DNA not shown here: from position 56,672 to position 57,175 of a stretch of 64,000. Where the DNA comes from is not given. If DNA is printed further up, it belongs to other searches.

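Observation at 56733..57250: AT-rich (~30-35% GC) island with a CopG-like RHH gene and a perfect divergent sigma70 promoter between yebC and a sigma54 regulator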

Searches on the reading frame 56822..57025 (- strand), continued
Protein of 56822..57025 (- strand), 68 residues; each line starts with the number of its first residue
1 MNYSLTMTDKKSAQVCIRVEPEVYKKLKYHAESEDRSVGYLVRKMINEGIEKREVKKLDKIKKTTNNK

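Call 58: search_protein_families(library=phrogs, proteins=[L083:1668-2069:-, L083:1007-1663:-, L083:451-801:-, L083:798-1010:-, L083:3091-3459:+, L083:3459-4505:+, L083:5896-6819:-, L083:6820-7554:-, L083:2164-2331:-, L083:5332-5661:+], max_evalue=0.01)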
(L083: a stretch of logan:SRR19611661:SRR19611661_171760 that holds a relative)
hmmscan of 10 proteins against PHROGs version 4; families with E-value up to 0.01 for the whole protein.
L083:1668-2069:- (133 aa): 0 families

L083:1007-1663:- (218 aa): 19 families
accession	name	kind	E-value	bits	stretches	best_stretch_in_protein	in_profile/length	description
phrog_1271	-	DNA, RNA and nucleotide metabolism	9.7e-13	49.2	2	113-176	251-324/361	HNH endonuclease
phrog_144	-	DNA, RNA and nucleotide metabolism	1.8e-12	48.3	1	58-177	20-142/175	HNH endonuclease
phrog_8048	-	DNA, RNA and nucleotide metabolism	2.1e-10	41.3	1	113-173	161-231/273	HNH endonuclease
phrog_119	-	DNA, RNA and nucleotide metabolism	3.8e-09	36.9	1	96-175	171-262/443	HNH endonuclease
phrog_333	-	DNA, RNA and nucleotide metabolism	5.1e-09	37.4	1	102-164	7-75/138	HNH endonuclease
phrog_4581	-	head and packaging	6.9e-09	36.6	1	112-171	49-112/395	terminase small subunit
phrog_5351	-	DNA, RNA and nucleotide metabolism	9e-09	36.7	1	3-118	7-114/171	HNH endonuclease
phrog_8446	-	DNA, RNA and nucleotide metabolism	2.9e-06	28.1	1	92-164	105-192/211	HNH endonuclease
phrog_10822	-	DNA, RNA and nucleotide metabolism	5.5e-06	27.2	1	117-165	89-145/245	HNH endonuclease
phrog_5956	-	DNA, RNA and nucleotide metabolism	8.5e-05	23.2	1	113-165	44-105/138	HNH endonuclease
phrog_2323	-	DNA, RNA and nucleotide metabolism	0.00011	23.2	1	110-164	18-80/113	HNH endonuclease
phrog_6050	-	DNA, RNA and nucleotide metabolism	0.00012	22.1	1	114-169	297-359/402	HNH endonuclease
phrog_740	-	DNA, RNA and nucleotide metabolism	0.00018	21.6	1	125-170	35-87/332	HNH endonuclease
phrog_1571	-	DNA, RNA and nucleotide metabolism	0.00041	21.3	1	141-166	67-92/128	HNH endonuclease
phrog_7785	-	DNA, RNA and nucleotide metabolism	0.00044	21.2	1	77-189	20-133/147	HNH endonuclease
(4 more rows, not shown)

L083:451-801:- (116 aa): 0 families

L083:798-1010:- (70 aa): 0 families

L083:3091-3459:+ (122 aa): 1 family
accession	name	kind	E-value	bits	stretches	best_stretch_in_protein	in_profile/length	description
phrog_27267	-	unknown function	8.1e-05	23.9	1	17-112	16-117/130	-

L083:3459-4505:+ (348 aa): 8 families
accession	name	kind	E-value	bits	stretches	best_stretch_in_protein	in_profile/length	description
phrog_1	-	integration and excision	3.7e-57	195.9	1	3-343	114-461/611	integrase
phrog_216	-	integration and excision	5.2e-28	99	1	120-335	14-246/301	integrase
phrog_7685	-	integration and excision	1.2e-08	35.8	1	220-329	128-235/240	integrase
phrog_7269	-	integration and excision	1.2e-08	35.7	1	256-324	10-76/89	integrase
phrog_23271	-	unknown function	1.1e-07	32.7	1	276-319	9-52/67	-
phrog_35951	-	unknown function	2.4e-05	25.7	1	264-332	10-77/97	-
phrog_23783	-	integration and excision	0.00053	21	1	56-142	59-144/162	integrase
phrog_34557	-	integration and excision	0.0021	18.8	1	276-320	125-169/183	integrase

L083:5896-6819:- (307 aa): 0 families

L083:6820-7554:- (244 aa): 0 families

L083:2164-2331:- (55 aa): 10 families
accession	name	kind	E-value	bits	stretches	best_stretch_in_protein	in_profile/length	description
phrog_876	-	transcription regulation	2.6e-06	28.2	1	3-52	63-112/239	transcriptional repressor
phrog_3431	-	transcription regulation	9.2e-06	26.3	1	10-50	21-61/67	Arc-like repressor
phrog_228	-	transcription regulation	0.00019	22.2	1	1-54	4-57/251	Arc-like repressor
phrog_582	-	transcription regulation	0.00081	20.7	1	3-53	53-103/105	Arc-like repressor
phrog_2639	-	transcription regulation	0.0015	19.7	1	7-49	37-79/91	Arc-like repressor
phrog_28287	-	unknown function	0.0024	19.1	1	7-50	20-64/113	-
phrog_4113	-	unknown function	0.0025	18.6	1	5-47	8-50/64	-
phrog_3180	-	transcription regulation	0.0043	18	1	6-50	4-48/50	Arc-like repressor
phrog_15666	-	unknown function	0.0052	18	1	6-51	1-46/81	-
phrog_4085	-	unknown function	0.0075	17.5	1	9-51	2-44/77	-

L083:5332-5661:+ (109 aa): 5 families
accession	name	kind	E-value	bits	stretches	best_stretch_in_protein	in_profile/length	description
phrog_14336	-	unknown function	7.9e-10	39.6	1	53-100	4-54/363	-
phrog_13942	-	unknown function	2.6e-09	37.8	1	54-106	16-68/336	-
phrog_9210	-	unknown function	1.4e-08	35.6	1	43-105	139-202/204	-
phrog_14537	-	unknown function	4.5e-06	27.3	1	57-102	232-278/295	-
phrog_15863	-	unknown function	0.00023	21.6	1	70-104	159-195/312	-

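Call 59: find_encoding_contigs(protein=P0007, flank=8000, max_places=4)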
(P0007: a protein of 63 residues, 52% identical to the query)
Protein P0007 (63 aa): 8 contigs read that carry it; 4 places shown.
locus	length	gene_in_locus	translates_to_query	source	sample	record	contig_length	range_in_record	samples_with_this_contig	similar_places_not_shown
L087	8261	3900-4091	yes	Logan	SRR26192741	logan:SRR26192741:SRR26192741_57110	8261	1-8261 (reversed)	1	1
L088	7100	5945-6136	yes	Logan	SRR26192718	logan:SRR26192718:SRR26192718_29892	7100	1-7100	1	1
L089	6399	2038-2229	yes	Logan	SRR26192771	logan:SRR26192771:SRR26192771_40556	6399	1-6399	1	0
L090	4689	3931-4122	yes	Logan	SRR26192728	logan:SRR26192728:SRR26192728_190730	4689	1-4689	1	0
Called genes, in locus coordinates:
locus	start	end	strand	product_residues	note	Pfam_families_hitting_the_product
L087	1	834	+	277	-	?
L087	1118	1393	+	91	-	-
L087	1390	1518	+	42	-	-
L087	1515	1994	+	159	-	-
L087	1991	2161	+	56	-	-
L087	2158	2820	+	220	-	-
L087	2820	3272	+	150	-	-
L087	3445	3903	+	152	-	-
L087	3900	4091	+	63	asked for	PF01402:RHH_1 (weak)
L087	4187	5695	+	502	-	PF05272:VapE-like_dom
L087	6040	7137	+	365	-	-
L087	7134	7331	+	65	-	-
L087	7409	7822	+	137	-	-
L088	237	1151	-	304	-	PF02899:Phage_int_SAM_1, PF00589:Phage_integrase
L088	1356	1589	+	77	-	-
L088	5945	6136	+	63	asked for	PF01402:RHH_1 (weak)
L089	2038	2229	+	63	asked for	PF01402:RHH_1 (weak)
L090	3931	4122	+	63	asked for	PF01402:RHH_1 (weak)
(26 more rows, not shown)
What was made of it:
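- A more distant relative sits in another integrase/VapE element (call 59).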

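Call 62: search_solved_structures(query=A2, max_evalue=1, show_alignments=2)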
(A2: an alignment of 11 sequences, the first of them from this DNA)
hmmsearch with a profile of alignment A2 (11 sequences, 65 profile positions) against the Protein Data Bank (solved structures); distinct sequences matched with E-value up to 1: 16.
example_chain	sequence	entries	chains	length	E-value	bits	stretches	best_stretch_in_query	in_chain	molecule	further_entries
2jxg_A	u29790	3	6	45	2.1e-05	27.5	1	11-50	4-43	Proline dehydrogenase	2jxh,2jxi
6iya_A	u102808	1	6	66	4.9e-05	26.3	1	13-59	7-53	Transcriptional regulator CopG family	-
7etr_A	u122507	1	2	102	0.00012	25.1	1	13-59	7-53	Transcriptional regulator CopG family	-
4hv0_A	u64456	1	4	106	0.00036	23.5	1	14-49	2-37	AvtR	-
1x93_A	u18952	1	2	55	0.0011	21.9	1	17-53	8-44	hypothetical protein HP0222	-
2gpe_A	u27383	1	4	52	0.0067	19.4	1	11-54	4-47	Bifunctional protein putA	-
2rbf_A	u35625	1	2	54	0.0073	19.3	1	11-54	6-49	Bifunctional protein putA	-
2ay0_A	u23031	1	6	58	0.0086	19.1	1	11-54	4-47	Bifunctional putA protein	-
9wa8_A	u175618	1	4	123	0.034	17.2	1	13-63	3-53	Anti-CRISPR protein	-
4o8a_A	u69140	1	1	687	0.04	17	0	11-54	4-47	Bifunctional protein PutA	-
6sbw_A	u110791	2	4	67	0.062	16.4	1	19-43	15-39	CdbA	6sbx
6x0a_a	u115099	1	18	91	0.078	16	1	15-58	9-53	Putative addiction module antidote protein, CopG/Arc/MetJ family chimera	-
2k9i_A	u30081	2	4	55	0.14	15.2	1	13-56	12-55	Uncharacterized protein ORF56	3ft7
5ceg_A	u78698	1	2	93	0.23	14.5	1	15-55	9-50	Addiction module antidote protein, CopG/Arc/MetJ family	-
8hdv_A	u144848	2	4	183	0.7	13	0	13-58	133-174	De novo design cavitated protein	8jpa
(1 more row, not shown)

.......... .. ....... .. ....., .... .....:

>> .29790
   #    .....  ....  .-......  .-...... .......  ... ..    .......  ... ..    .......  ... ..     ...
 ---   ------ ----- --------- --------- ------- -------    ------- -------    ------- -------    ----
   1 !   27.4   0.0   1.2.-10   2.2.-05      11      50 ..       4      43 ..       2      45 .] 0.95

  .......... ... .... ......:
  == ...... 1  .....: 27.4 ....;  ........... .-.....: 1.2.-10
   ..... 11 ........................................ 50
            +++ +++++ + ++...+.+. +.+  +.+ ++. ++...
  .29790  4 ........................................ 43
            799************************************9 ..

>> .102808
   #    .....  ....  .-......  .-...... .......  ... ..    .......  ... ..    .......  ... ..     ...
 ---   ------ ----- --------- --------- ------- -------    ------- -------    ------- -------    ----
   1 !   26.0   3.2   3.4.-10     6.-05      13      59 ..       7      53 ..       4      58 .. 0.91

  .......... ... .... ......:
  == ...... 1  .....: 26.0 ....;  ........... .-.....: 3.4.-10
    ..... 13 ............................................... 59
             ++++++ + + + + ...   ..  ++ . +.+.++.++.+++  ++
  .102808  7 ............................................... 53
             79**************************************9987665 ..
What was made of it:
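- On Ribbon-helix-helix (RHH_1 / CopG-Arc-MetJ) superfamily: A profile of the family hits solved RHH domains at E = 2e-5 (call 62).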

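Call 66: find_encoding_contigs(protein=P0006, flank=10000, max_places=1)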
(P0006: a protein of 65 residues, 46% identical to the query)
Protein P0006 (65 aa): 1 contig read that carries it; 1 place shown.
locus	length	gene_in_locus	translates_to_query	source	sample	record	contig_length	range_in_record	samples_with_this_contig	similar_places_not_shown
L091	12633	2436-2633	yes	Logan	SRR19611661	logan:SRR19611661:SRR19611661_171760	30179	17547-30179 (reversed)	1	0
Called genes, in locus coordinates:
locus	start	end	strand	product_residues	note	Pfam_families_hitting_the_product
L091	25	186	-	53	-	-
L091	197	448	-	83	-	-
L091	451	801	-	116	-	-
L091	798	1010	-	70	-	-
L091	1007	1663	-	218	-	-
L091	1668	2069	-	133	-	-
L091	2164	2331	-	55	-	PF01402:RHH_1 (weak), PF07878:RHH_5 (weak)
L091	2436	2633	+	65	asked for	PF01402:RHH_1 (faint)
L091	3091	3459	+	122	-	-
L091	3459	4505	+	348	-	PF24624:Int_N (faint), PF02899:Phage_int_SAM_1 (weak), PF00589:Phage_integrase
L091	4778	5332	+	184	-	PF00132:Hexapep, PF14602:Hexapep_2 (weak)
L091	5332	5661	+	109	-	PF00226:DnaJ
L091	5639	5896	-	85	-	-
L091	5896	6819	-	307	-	-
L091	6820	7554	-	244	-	-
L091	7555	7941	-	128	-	-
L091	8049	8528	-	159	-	PF05838:Glyco_hydro_108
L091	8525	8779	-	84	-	-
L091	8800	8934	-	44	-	-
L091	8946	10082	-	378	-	-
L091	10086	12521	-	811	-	-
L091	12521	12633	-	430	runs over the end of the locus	-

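Call 67: find_encoding_contigs(protein=P0019, flank=3000, max_places=2)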
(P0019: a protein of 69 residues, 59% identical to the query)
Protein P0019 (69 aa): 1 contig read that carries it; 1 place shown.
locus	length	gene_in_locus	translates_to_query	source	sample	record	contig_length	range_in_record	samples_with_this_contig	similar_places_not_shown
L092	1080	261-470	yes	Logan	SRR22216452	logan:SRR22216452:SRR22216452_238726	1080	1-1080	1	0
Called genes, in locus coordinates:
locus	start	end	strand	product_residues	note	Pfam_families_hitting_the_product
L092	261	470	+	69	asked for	-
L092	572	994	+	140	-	PF13240:Zn_Ribbon_1 (faint), PF13248:Zn_ribbon_3 (weak), PF12773:DZR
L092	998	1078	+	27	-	?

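Call 68: find_encoding_contigs(protein=P0005, flank=3000, max_places=2)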
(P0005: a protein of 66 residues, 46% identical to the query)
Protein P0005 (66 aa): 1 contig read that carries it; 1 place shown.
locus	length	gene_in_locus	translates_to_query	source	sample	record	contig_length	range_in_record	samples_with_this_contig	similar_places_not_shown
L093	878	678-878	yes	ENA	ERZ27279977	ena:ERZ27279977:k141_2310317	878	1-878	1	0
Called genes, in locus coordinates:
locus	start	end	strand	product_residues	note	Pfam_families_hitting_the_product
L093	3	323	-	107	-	?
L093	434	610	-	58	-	-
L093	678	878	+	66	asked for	?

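Call 70: search_protein_families(library=phrogs, proteins=[L091:10086-12521:-, L091:8946-10082:-, L091:8049-8528:-, L091:7555-7941:-, L084:852-1214:-, L086:34-456:-, L084:2320-3378:+, L085:1175-1465:+], max_evalue=0.001)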
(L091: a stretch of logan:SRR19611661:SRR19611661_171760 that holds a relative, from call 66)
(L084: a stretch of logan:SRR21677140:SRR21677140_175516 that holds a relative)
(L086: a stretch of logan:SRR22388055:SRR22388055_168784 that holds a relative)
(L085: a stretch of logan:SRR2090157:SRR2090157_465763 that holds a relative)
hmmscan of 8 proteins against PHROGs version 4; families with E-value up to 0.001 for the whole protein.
L091:10086-12521:- (811 aa): 0 families

L091:8946-10082:- (378 aa): 0 families

L091:8049-8528:- (159 aa): 2 families
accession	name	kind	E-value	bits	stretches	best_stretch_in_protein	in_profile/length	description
phrog_315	-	lysis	3.6e-30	106.1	1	2-152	332-496/677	endolysin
phrog_12853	-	unknown function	1.2e-11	46.2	1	4-98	2-97/131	-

L091:7555-7941:- (128 aa): 1 family
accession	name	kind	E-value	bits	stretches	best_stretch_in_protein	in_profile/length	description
phrog_28107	-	unknown function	3.4e-21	77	1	6-125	9-125/129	-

L084:852-1214:- (120 aa): 1 family
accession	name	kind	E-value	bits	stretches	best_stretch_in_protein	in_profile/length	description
phrog_2328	-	transcription regulation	5.4e-05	24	1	36-94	12-71/128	transcriptional repressor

L086:34-456:- (140 aa): 1 family
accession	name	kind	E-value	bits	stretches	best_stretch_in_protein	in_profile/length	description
phrog_101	-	transcription regulation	0.00043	21.1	1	31-108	13-91/203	CII-like transcriptional activator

L084:2320-3378:+ (352 aa): 8 families
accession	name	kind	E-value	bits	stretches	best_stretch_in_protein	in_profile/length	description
phrog_1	-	integration and excision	9.8e-61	207.7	1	6-342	117-459/611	integrase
phrog_216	-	integration and excision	1.8e-29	103.8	1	111-332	5-238/301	integrase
phrog_7269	-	integration and excision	1.3e-08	35.7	1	257-326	10-77/89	integrase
phrog_23271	-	unknown function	3e-08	34.5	1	276-332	8-64/67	-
phrog_7685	-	integration and excision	4e-08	34.1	1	222-330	129-235/240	integrase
phrog_11531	-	integration and excision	0.00016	22.6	1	9-124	7-124/144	integrase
phrog_7244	-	integration and excision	0.00053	20.3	0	63-147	79-163/263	integrase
phrog_35951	-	unknown function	0.00063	21.2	0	262-335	7-79/97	-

L085:1175-1465:+ (96 aa): 0 families

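Call 80: predict_structure(alignment_id=A2)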
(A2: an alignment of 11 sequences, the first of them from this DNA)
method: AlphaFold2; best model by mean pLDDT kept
length: 68 residues; sequences in the alignment: 11
mean_pLDDT: 79.4   pTM: 0.51
mean pLDDT of the five models: 79.4, 78.6, 78.4, 77.8, 62.7
residues with pLDDT >= 90: 34; 70-90: 12; 50-70: 18; < 50: 4
segments of 3 or more residues with pLDDT < 50: 1-3
pLDDT, mean of each block of 10 residues (from residue 1): 54 84 96 94 92 75 56
secondary structure, 60 per line:
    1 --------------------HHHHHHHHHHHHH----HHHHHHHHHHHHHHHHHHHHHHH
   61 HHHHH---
elements in order: H21-33 H38-65
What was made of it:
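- On Ribbon-helix-helix (RHH_1 / CopG-Arc-MetJ) superfamily: The AF2 model has an extended segment before residue 21, helix 21-33, a 4-residue turn (E-D-R-S) and helix 38-65, with pLDDT 84-96 for residues 11-50 (call 80).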

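Call 82: fold_search(model_id=the predicted structure, library=pdb)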
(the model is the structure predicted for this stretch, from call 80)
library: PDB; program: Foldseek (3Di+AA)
matches with E <= 10: 79; with E <= 0.001: 0
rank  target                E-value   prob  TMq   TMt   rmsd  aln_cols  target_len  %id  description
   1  6iya_D                6.8e-02  1.00  0.63  0.88   0.8        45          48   22  Structure of the DNA binding domain of antitoxin CopASO (released 2019-01-16)
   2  6iya_C                8.0e-02  1.00  0.62  0.92   0.8        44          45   23  Structure of the DNA binding domain of antitoxin CopASO (released 2019-01-16)
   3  6iya_F                8.0e-02  1.00  0.63  0.85   0.9        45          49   22  Structure of the DNA binding domain of antitoxin CopASO (released 2019-01-16)
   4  7etr_B                1.8e-01  0.94  0.59  0.56   2.7        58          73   21  Crystal structure of SO_1444-SO_1445 complex from Shewanella oneidensis (released 2022-03-23)
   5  1par_A                2.4e-01  0.96  0.56  0.72   1.9        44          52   27  DNA RECOGNITION BY BETA-SHEETS IN THE ARC REPRESSOR-OPERATOR CRYSTAL STRUCTURE (released 1994-07-31)
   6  1bdv_B                2.4e-01  0.95  0.57  0.71   2.7        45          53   29  ARC FV10 COCRYSTAL (released 1999-01-06)
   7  1baz_A                2.9e-01  0.95  0.58  0.77   1.4        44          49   30  ARC REPRESSOR MUTANT PHE10VAL (released 1998-06-17)
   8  1par_C                2.9e-01  0.94  0.56  0.73   1.9        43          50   28  DNA RECOGNITION BY BETA-SHEETS IN THE ARC REPRESSOR-OPERATOR CRYSTAL STRUCTURE (released 1994-07-31)
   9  9kkd_B                3.4e-01  0.94  0.55  0.83   1.2        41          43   15  the structure of StnY (released 2025-11-19)
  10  2jxg_A                3.4e-01  0.72  0.43  0.58   2.7        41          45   24  Solution Structure of the DNA Binding domain of Proline Utilization A (PutA) (released 2008-02-19)
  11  1bdv_C                4.0e-01  0.93  0.54  0.81   1.1        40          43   30  ARC FV10 COCRYSTAL (released 1999-01-06)
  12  6sbx_C                4.3e-01  0.85  0.54  0.64   2.3        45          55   18  CdbA Form Two (released 2020-04-22)
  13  7nyw_I                4.3e-01  0.77  0.51  0.28   2.7        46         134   11  Cryo-EM structure of the MukBEF-MatP-DNA head module (released 2021-07-07)
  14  9kkd_A                4.6e-01  0.91  0.54  0.79   1.1        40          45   15  the structure of StnY (released 2025-11-19)
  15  1p94_MODEL_1_A        4.6e-01  0.85  0.58  0.53   2.7        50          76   12  NMR Structure of ParG symmetric dimer (released 2004-01-13)
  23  1b28_MODEL_1_A        9.6e-01  0.66  0.53  0.65   2.1        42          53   26  ARC REPRESSOR MYL MUTANT FROM SALMONELLA BACTERIOPHAGE P22 (released 1999-11-03)
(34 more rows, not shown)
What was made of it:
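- On Ribbon-helix-helix (RHH_1 / CopG-Arc-MetJ) superfamily: The top 20 Foldseek PDB matches are nearly all RHH proteins, with rmsd 0.8-2.7 A over 40-45 residues (call 82).
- Closest known: Phage P22 immI region. Same: Arc is among the best fold matches at 27-30% identity (call 82).
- Closest known: CopG/RHH_1 family transcriptional repressors and RHH antitoxins. Same: These are the best sequence matches (2jxg, E = 2e-5; 6iya, E = 5e-5, call 62) and the best structural matches (6iya, TM 0.63/0.88, call 82).
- Checked: Its best PDB fold matches are all RHH proteins: CopA_SO 6iya, and Arc 1par at 27-30% identity (calls 80, 82).
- The best fold match is the DNA-binding domain of the antitoxin CopA_SO (call 82).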

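Call 85: find_related_loci(query=A8, collection=viral_contigs, flank=6000)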
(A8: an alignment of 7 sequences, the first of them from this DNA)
Query A8 (68 aa) in viral_contigs; peptide patterns used: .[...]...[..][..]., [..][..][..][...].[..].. (x = any residue, [..] = any of these).
312 stretches matched a pattern, but none encodes a relative of the query by tblastn (E <= 1e-3).
